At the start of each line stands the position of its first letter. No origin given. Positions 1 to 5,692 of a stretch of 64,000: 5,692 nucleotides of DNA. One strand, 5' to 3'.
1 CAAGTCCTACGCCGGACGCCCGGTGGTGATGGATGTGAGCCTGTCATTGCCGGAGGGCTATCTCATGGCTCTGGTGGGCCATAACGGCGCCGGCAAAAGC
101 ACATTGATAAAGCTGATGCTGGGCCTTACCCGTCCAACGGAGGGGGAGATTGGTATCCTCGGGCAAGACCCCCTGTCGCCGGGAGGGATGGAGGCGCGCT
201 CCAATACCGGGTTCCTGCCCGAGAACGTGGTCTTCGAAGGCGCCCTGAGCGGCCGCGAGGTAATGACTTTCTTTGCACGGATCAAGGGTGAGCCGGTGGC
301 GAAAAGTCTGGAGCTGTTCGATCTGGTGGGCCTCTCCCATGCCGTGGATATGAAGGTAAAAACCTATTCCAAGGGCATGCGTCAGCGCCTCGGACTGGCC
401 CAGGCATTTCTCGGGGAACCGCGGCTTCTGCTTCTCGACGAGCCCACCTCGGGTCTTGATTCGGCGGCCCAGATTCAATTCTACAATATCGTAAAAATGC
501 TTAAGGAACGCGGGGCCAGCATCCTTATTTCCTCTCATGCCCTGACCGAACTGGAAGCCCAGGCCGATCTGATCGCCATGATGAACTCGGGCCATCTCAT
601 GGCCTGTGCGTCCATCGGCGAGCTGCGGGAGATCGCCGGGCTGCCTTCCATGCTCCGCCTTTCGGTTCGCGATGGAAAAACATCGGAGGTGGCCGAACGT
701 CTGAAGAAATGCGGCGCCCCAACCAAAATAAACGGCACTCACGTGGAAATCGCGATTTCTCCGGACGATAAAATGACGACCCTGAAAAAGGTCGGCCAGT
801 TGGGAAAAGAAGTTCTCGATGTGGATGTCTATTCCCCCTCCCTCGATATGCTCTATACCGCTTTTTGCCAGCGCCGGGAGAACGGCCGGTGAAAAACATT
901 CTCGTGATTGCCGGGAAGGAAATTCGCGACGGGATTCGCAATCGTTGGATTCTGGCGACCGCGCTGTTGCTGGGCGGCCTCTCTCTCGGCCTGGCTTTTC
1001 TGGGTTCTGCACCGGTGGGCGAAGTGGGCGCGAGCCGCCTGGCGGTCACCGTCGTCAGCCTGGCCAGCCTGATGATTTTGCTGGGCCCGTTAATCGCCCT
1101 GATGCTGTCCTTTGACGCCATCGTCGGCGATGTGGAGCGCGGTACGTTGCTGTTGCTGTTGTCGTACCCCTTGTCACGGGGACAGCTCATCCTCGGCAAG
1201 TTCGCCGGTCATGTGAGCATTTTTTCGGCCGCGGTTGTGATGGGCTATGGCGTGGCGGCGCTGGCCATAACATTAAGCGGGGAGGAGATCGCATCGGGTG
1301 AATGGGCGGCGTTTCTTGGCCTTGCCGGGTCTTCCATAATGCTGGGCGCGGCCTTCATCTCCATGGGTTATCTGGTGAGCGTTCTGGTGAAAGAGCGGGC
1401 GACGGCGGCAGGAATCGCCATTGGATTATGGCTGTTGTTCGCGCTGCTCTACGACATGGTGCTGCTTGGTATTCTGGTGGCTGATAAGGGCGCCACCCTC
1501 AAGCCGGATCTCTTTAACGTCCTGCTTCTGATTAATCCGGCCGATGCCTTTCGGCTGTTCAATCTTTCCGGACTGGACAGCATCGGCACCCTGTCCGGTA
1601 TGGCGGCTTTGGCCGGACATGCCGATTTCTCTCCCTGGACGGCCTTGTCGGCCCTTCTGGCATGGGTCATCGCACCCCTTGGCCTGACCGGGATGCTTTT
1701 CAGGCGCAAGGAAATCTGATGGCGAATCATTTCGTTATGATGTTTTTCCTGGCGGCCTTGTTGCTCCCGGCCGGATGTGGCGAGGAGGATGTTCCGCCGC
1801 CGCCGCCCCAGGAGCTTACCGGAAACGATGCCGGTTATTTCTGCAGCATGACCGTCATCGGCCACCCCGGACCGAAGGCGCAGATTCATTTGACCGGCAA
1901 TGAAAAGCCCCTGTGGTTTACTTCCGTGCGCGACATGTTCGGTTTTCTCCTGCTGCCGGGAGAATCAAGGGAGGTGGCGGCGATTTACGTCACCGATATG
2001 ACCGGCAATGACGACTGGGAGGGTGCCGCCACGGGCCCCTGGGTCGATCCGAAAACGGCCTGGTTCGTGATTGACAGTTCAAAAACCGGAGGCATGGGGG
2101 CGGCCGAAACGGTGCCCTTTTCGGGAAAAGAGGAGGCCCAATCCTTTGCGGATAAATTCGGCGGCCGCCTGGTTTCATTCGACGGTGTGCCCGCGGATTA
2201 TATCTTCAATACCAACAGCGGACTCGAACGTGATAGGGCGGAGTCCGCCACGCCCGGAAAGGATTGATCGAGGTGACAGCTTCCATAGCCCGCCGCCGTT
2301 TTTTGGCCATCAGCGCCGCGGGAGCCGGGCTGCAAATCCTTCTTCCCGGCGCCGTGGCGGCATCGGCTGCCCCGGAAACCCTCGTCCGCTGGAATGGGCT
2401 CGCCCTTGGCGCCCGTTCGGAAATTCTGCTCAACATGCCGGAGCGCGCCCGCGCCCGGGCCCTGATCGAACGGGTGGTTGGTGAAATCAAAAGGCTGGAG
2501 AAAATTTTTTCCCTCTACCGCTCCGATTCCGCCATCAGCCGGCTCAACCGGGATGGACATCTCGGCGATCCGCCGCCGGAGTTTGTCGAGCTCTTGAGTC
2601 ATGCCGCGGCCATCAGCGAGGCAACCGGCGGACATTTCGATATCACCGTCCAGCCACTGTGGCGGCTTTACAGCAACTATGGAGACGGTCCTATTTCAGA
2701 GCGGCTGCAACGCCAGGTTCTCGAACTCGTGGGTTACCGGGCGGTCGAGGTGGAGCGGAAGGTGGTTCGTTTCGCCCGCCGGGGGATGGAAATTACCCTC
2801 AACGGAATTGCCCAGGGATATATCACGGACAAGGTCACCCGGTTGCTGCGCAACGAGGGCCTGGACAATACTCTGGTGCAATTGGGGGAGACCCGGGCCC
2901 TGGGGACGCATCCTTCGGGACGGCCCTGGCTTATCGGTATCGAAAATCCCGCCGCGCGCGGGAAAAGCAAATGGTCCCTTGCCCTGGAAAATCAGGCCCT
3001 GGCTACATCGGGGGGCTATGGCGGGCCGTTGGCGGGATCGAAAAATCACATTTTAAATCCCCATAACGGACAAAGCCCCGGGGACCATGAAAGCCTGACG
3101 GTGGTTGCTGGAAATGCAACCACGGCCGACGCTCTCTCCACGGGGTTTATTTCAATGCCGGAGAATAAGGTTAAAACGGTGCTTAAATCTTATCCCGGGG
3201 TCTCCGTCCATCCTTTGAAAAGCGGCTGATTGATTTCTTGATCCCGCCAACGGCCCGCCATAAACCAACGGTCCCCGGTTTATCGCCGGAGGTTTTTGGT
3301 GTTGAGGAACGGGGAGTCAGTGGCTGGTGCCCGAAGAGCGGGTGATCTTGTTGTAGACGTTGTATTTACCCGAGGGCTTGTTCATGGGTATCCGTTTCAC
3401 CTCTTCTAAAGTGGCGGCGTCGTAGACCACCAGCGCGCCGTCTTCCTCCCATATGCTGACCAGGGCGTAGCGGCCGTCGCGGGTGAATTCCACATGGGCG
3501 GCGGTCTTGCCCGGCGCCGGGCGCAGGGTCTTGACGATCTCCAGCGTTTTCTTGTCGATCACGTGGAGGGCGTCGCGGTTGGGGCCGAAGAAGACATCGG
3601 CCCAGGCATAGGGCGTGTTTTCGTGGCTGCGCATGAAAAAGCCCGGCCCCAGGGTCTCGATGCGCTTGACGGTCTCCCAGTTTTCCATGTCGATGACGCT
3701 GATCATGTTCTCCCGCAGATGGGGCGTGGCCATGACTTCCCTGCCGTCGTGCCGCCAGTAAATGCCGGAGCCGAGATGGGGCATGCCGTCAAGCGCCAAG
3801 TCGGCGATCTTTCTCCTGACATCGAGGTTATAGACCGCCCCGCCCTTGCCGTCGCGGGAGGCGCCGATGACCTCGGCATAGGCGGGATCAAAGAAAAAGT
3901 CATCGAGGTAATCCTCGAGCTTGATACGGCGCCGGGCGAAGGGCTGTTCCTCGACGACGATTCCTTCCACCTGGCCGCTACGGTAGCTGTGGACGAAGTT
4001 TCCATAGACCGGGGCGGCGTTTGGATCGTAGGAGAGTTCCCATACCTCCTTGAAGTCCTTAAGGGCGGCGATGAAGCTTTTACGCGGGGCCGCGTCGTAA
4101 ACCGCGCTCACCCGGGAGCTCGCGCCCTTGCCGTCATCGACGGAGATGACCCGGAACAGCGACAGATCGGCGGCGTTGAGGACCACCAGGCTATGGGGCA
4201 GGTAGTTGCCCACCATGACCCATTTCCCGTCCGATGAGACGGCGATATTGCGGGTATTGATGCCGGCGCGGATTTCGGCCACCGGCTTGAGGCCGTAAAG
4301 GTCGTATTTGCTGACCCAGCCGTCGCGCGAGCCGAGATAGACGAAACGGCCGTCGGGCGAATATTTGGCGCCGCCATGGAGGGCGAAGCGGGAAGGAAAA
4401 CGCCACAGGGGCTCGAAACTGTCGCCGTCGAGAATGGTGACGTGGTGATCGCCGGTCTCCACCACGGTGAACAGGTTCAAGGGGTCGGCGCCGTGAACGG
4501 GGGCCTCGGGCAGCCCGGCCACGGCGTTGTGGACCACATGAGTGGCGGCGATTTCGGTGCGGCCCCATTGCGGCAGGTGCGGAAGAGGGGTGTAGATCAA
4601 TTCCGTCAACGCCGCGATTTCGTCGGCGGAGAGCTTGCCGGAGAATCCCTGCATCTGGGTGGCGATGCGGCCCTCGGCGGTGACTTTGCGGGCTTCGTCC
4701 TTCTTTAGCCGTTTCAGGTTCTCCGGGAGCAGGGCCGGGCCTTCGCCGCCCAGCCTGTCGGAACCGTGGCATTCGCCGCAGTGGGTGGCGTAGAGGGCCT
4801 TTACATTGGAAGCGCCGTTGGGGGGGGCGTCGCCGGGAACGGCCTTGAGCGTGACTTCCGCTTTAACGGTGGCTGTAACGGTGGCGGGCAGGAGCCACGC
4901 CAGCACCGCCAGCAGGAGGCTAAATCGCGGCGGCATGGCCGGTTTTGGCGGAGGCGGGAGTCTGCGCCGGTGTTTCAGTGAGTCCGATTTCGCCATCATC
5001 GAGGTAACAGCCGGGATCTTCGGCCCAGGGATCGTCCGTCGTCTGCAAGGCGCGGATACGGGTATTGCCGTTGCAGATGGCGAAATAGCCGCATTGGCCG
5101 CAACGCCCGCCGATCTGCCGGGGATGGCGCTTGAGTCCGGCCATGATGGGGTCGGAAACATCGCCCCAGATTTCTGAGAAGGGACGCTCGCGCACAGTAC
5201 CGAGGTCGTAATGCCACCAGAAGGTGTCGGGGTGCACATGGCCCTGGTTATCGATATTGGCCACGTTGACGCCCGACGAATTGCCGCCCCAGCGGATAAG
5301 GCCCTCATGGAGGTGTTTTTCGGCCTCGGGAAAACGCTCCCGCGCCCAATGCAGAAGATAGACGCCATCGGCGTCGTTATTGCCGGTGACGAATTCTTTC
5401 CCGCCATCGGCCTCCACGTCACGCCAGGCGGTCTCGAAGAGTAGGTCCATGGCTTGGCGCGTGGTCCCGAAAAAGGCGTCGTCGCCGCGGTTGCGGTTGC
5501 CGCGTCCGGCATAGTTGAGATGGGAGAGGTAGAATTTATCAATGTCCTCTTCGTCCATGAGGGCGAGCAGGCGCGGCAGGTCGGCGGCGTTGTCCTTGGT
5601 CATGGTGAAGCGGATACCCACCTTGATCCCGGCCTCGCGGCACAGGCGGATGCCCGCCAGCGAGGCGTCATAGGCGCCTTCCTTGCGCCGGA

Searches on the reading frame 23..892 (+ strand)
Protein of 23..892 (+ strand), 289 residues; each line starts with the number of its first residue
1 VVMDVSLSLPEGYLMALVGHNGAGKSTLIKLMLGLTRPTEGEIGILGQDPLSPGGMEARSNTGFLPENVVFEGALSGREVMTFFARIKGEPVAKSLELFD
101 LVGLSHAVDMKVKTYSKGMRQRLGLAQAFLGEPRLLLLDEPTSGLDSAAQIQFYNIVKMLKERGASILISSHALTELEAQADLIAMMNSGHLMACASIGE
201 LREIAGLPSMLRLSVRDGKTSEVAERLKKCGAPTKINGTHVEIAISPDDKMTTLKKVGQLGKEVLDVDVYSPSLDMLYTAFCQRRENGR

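Call 28: search_protein_families(library=pfam, proteins=[window:23-892:+])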
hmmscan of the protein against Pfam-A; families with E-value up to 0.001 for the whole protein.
window:23-892:+ (289 aa): 2 families
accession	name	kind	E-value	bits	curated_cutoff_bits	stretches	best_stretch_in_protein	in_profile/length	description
PF00005.33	ABC_tran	-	1.1e-30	107.5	25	1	3-143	2-137/137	ABC transporter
PF13304.12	AAA_21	-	2.2e-14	54.6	27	1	115-173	238-299/304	AAA domain, putative AbiEii toxin, Type IV TA system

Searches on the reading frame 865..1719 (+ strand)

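Call 28: search_protein_families(library=pfam, proteins=[window:865-1719:+])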
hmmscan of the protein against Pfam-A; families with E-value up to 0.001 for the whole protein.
window:865-1719:+ (284 aa): 4 families
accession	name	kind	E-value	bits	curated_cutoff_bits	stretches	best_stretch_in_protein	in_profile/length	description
PF12679.13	ABC2_membrane_2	-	5.4e-41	141.2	27.2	1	14-283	2-282/283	ABC-2 family transporter protein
PF12698.13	ABC2_membrane_3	-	9.2e-06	25.4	31.6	1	67-226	165-308/347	ABC-2 family transporter protein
PF12730.13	ABC2_membrane_4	-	0.00015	22.2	27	1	42-192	27-177/179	ABC-2 family transporter protein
PF13346.12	ABC2_membrane_5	-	0.0002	21.4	25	1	66-196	35-161/205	ABC-2 family transporter protein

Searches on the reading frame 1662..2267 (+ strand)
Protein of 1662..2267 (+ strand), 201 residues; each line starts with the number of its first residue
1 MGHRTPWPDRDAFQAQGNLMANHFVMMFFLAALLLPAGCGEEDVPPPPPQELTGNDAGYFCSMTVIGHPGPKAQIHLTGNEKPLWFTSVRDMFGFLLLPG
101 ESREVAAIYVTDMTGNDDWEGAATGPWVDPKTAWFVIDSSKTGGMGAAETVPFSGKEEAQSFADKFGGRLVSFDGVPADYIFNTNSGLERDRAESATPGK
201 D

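Call 26: find_encoding_contigs(protein=window:1662-2267:+, flank=10000, max_places=3)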
Protein window:1662-2267:+ (201 aa): no gene with exactly this product is on record in the collection.
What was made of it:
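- Tried and rejected: One look-up failed because the ORF start was wrong (call 26).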

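Call 28: search_protein_families(library=pfam, proteins=[window:1662-2267:+])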
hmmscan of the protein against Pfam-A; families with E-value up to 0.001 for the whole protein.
window:1662-2267:+ (201 aa): 1 family
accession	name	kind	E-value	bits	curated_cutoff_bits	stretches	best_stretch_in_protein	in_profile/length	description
PF05573.18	NosL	-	3e-42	144.5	24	1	49-180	1-130/131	NosL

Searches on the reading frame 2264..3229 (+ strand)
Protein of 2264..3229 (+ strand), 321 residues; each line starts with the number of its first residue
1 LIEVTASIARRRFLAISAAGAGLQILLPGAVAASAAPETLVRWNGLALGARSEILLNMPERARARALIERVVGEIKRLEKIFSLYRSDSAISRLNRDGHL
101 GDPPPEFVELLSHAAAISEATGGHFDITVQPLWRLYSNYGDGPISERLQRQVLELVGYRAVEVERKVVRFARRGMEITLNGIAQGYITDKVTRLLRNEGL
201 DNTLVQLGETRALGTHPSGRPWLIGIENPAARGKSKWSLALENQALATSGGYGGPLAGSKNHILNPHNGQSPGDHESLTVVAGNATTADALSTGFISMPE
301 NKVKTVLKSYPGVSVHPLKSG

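Call 28: search_protein_families(library=pfam, proteins=[window:2264-3229:+])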
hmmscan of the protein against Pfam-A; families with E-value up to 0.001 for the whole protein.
window:2264-3229:+ (321 aa): 1 family
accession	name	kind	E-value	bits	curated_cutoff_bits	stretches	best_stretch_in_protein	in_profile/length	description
PF02424.20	ApbE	-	1.2e-59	202.4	25.6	1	68-313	13-262/266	ApbE family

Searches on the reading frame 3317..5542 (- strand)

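Call 28: search_protein_families(library=pfam, proteins=[window:3317-5542:-])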
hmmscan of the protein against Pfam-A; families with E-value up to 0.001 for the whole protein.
window:3317-5542:- (741 aa): 7 families
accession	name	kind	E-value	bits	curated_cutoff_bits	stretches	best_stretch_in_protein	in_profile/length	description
PF02239.22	Cytochrom_D1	-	5.2e-115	384.3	25.5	2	531-732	158-368/368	Cytochrome D1 heme domain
PF13442.11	Cytochrome_CBB3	-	2e-09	38.1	27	1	245-314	4-66/68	Cytochrome C oxidase, cbb3-type, subunit III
PF25174.1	Beta-prop_THOC3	-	1.9e-08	34.1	305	0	360-446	145-232/272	THOC3 beta-propeller domain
PF23414.1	Beta-prop_EML_2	-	1.7e-06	28.1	90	0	359-415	54-110/266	Echinoderm microtubule-associated protein second beta-propeller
PF21783.3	YNCE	-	4.7e-05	23.3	27.1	0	396-471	251-325/339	YNCE-like beta-propeller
PF16819.11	DUF5074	-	0.00019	21.1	27.2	0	612-722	117-225/353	Domain of unknown function (DUF5074)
PF00034.26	Cytochrom_C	-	0.00033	22.3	21.3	0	246-315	3-85/90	Cytochrome c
